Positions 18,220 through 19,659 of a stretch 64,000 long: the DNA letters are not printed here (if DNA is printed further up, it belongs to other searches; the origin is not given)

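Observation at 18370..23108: Three-subunit flavoprotein / Fe-S / GltD-like reductase directly downstream of the deglycosidase cassette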

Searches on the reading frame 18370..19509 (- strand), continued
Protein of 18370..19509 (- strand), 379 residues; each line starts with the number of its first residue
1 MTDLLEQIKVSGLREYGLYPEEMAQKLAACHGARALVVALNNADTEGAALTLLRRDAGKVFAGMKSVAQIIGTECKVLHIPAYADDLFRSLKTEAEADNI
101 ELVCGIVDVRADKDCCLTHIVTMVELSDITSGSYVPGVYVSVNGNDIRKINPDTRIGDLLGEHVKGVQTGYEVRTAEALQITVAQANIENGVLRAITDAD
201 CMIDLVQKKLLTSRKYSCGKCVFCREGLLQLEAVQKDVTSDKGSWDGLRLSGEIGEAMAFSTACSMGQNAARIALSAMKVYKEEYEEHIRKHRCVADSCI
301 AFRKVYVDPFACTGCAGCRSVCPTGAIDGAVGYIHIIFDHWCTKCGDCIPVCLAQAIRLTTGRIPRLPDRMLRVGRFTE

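Call 87: find_encoding_contigs(protein=P0478, flank=8000, max_places=1)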
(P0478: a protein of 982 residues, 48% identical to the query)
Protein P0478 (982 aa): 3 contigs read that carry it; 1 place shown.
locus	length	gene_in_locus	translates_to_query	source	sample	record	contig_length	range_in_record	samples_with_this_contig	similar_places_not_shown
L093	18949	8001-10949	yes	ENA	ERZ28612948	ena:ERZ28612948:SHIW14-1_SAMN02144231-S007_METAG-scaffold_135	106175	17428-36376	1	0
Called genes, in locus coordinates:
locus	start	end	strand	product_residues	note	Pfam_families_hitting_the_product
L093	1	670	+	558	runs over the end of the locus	PF01268:FTHFS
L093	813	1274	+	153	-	PF00588:SpoU_methylase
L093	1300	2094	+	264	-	PF21088:MS_channel_1st (weak), PF00924:MS_channel_2nd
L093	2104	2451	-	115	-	PF13744:HTH_37 (weak), PF24250:HVO_2718 (weak), PF12844:HTH_19, PF13560:HTH_31, PF01381:HTH_3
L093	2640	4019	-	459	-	PF00083:Sugar_tr, PF07690:MFS_1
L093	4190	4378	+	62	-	-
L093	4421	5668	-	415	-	PF17853:GGDEF_2, PF13556:HTH_30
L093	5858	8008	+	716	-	PF00111:Fer2, PF13510:Fer2_4, PF10588:NADH-G_4Fe-4S_3, PF12838:Fer4_7, PF22117:Fer4_Nqo3, PF14691:Fer4_20, PF07992:Pyr_redox_2, PF13450:NAD_binding_8, +7 more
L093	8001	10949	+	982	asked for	PF10589:NADH_4Fe-4S, PF12797:Fer4_2 (weak), PF00037:Fer4 (weak), PF12837:Fer4_6 (weak), PF00890:FAD_binding_2, PF01946:Thi4 (weak), PF03486:HI0933_like, PF12831:FAD_oxidored, +2 more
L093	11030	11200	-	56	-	-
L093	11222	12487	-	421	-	PF05221:AdoHcyase, PF00670:AdoHcyase_NAD, PF02826:2-Hacid_dh_C, PF07991:KARI_N (weak)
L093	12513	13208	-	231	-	PF02308:MgtC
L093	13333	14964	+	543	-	PF01935:DUF87, PF05872:HerA_C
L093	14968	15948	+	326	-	PF13432:TPR_16 (faint), PF23914:TPR_CcmH_CycH (faint), PF00515:TPR_1 (faint), PF07719:TPR_2 (faint), PF13174:TPR_6 (faint), PF13181:TPR_8 (faint), PF13371:TPR_9 (faint), PF14559:TPR_19, +2 more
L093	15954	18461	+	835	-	PF13597:NRDD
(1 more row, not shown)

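Call 91: search_protein_families(library=ncbifam, proteins=[P0489, P0492, P0501, P0499], max_evalue=1e-30)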
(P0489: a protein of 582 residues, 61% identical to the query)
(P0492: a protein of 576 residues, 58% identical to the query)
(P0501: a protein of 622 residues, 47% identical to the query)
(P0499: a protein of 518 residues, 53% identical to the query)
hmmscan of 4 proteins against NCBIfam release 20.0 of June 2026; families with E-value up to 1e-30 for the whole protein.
P0489 (582 aa): 14 families
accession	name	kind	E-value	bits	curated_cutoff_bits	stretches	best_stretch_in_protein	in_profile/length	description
NF053717.1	VnlPnlRedVprA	equivalog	2.7e-92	310.1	600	1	105-578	7-480/481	vinyl phenol reductase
TIGR01813.1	flavo_cyto_c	subfamily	1.6e-59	201.8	285.45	1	106-543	1-416/444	flavocytochrome c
NF005064.0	PRK06481.1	equivalog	1.6e-53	182.2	542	1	99-578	56-501/506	flavocytochrome c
NF006130.0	PRK08274.1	equivalog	4.2e-50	170.9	369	1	104-579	5-461/467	FAD-dependent tricarballylate dehydrogenase TcuA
NF005510.0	PRK07121.1-3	subfamily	4.8e-49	167.4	481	0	235-437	178-369/492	FAD-binding protein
NF005511.0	PRK07121.1-4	equivalog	1.5e-46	159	466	0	280-580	262-543/553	FAD-binding protein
NF009477.0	PRK12843.1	equivalog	5.9e-39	134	758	0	239-580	223-572/578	FAD-dependent oxidoreductase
NF005508.0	PRK07121.1-1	equivalog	1.4e-38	132.7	537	0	446-579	358-493/497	FAD-binding protein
NF004789.0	PRK06134.1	subfamily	1.9e-38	132.4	747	0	237-579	217-570/581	FAD-dependent oxidoreductase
NF005512.0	PRK07121.1-5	subfamily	6.7e-37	127.2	812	0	213-578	157-488/489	FAD-binding protein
NF009478.0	PRK12844.1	equivalog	1.5e-35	122.5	789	0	235-579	208-551/559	3-ketosteroid-delta-1-dehydrogenase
NF053677.1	Desat2ChcC2Cyan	equivalog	2.7e-32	111.9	900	0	220-579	186-554/558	4-oxocyclohex-2-ene-1-carboxylate 5-dehydrogenase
NF009473.0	PRK12835.1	subfamily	3.5e-32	111.6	837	0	240-580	216-570/585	FAD-binding protein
NF005509.0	PRK07121.1-2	subfamily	3.5e-31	108.4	630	0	252-577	218-522/527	FAD-binding protein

P0492 (576 aa): 16 families
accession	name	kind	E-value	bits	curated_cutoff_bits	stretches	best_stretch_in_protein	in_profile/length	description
NF053717.1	VnlPnlRedVprA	equivalog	2e-97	327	600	1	99-572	6-480/481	vinyl phenol reductase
TIGR01813.1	flavo_cyto_c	subfamily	6.1e-58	196.6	285.45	1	102-536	2-415/444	flavocytochrome c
NF006130.0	PRK08274.1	equivalog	5.8e-53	180.3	369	1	99-574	5-462/467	FAD-dependent tricarballylate dehydrogenase TcuA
NF005064.0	PRK06481.1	equivalog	6.1e-53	180.3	542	1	97-575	59-504/506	flavocytochrome c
NF004789.0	PRK06134.1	subfamily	2.5e-45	155.1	747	1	233-572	218-569/581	FAD-dependent oxidoreductase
NF005511.0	PRK07121.1-4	equivalog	1.9e-42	145.4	466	0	272-573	258-542/553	FAD-binding protein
NF009478.0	PRK12844.1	equivalog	4.3e-41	140.8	789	1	233-572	211-550/559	3-ketosteroid-delta-1-dehydrogenase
NF005510.0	PRK07121.1-3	subfamily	4e-40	138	481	0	229-572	177-488/492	FAD-binding protein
NF009477.0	PRK12843.1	equivalog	2.3e-39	135.3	758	0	238-572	227-570/578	FAD-dependent oxidoreductase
NF005508.0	PRK07121.1-1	equivalog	2.9e-39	135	537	0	229-572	173-492/497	FAD-binding protein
NF009473.0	PRK12835.1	subfamily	1.8e-35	122.5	837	0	243-572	224-568/585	FAD-binding protein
NF005512.0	PRK07121.1-5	subfamily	1.5e-32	112.8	812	0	230-572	179-488/489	FAD-binding protein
NF053676.1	4oxCHCAChcC1Cy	equivalog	1.6e-31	109.3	1000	0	233-567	188-523/528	4-oxocyclohexanecarboxylate 2-dehydrogenase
TIGR02485.1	CobZ_N-term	equivalog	3.2e-31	108.6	372.55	0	101-575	3-436/437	FAD-dependent tricarballylate dehydrogenase TcuA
NF053677.1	Desat2ChcC2Cyan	equivalog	3.3e-31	108.3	900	0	232-572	203-553/558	4-oxocyclohex-2-ene-1-carboxylate 5-dehydrogenase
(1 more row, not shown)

P0501 (622 aa): 17 families
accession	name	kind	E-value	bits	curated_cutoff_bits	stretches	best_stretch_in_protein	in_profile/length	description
NF053717.1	VnlPnlRedVprA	equivalog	4.8e-90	302.7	600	1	141-617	7-480/481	vinyl phenol reductase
NF005064.0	PRK06481.1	equivalog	1.4e-55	189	542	1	135-620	56-504/506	flavocytochrome c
TIGR01813.1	flavo_cyto_c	subfamily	8.4e-53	179.7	285.45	1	142-582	1-416/444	flavocytochrome c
NF006130.0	PRK08274.1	equivalog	3.2e-48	164.7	369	1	141-619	6-462/467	FAD-dependent tricarballylate dehydrogenase TcuA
NF005511.0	PRK07121.1-4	equivalog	6.6e-46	156.9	466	1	321-617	264-541/553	FAD-binding protein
NF005510.0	PRK07121.1-3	subfamily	3.3e-43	148.2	481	0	463-617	333-488/492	FAD-binding protein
NF009478.0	PRK12844.1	equivalog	1.9e-41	142.1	789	0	271-617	208-550/559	3-ketosteroid-delta-1-dehydrogenase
NF004789.0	PRK06134.1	subfamily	2.2e-37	128.9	747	0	272-617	217-569/581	FAD-dependent oxidoreductase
NF005509.0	PRK07121.1-2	subfamily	1.5e-35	122.8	630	0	288-617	218-523/527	FAD-binding protein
NF005512.0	PRK07121.1-5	subfamily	3.1e-35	121.7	812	0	258-614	166-485/489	FAD-binding protein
NF009473.0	PRK12835.1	subfamily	1.4e-34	119.5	837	0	274-618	214-569/585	FAD-binding protein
NF005508.0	PRK07121.1-1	equivalog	2.5e-34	118.7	537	0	134-246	14-127/497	FAD-binding protein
NF053677.1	Desat2ChcC2Cyan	equivalog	5.3e-34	117.5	900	0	265-616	195-552/558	4-oxocyclohex-2-ene-1-carboxylate 5-dehydrogenase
NF005882.1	PRK07843.1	equivalog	7.4e-34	117.1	788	0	276-612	205-544/547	3-oxosteroid 1-dehydrogenase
TIGR02485.1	CobZ_N-term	equivalog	1.8e-33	116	372.55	0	142-449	3-305/437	FAD-dependent tricarballylate dehydrogenase TcuA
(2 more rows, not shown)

P0499 (518 aa): 15 families
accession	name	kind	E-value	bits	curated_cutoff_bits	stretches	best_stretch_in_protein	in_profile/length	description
NF053717.1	VnlPnlRedVprA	equivalog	6.2e-99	332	600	1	28-514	3-480/481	vinyl phenol reductase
NF006130.0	PRK08274.1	equivalog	5.9e-53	180.3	369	1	29-516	3-462/467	FAD-dependent tricarballylate dehydrogenase TcuA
TIGR01813.1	flavo_cyto_c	subfamily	2.9e-47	161.4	285.45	1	33-510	1-444/444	flavocytochrome c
NF005511.0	PRK07121.1-4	equivalog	1.9e-46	158.7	466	1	215-514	258-541/553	FAD-binding protein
NF005510.0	PRK07121.1-3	subfamily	4.9e-45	154.2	481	0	30-345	21-342/492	FAD-binding protein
NF004789.0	PRK06134.1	subfamily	2.9e-42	145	747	1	179-514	222-569/581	FAD-dependent oxidoreductase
NF005508.0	PRK07121.1-1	equivalog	8.1e-42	143.4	537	0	31-349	20-351/497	FAD-binding protein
NF005064.0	PRK06481.1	equivalog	4.4e-41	141.1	542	0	30-349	60-362/506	flavocytochrome c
NF009478.0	PRK12844.1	equivalog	4.7e-41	140.7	789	1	176-514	212-550/559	3-ketosteroid-delta-1-dehydrogenase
NF009477.0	PRK12843.1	equivalog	9.2e-39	133.3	758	0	177-512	224-568/578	FAD-dependent oxidoreductase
NF005512.0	PRK07121.1-5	subfamily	8.5e-37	126.8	812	1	25-513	15-487/489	FAD-binding protein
NF009476.0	PRK12839.1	equivalog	2.2e-35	121.9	940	0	381-514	422-566/572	FAD-dependent oxidoreductase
NF005509.0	PRK07121.1-2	subfamily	4.8e-33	114.5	630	1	30-513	41-522/527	FAD-binding protein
NF009473.0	PRK12835.1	subfamily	1.4e-32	112.9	837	0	187-515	226-569/585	FAD-binding protein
NF053677.1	Desat2ChcC2Cyan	equivalog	3.7e-31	108.1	900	0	175-513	204-552/558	4-oxocyclohex-2-ene-1-carboxylate 5-dehydrogenase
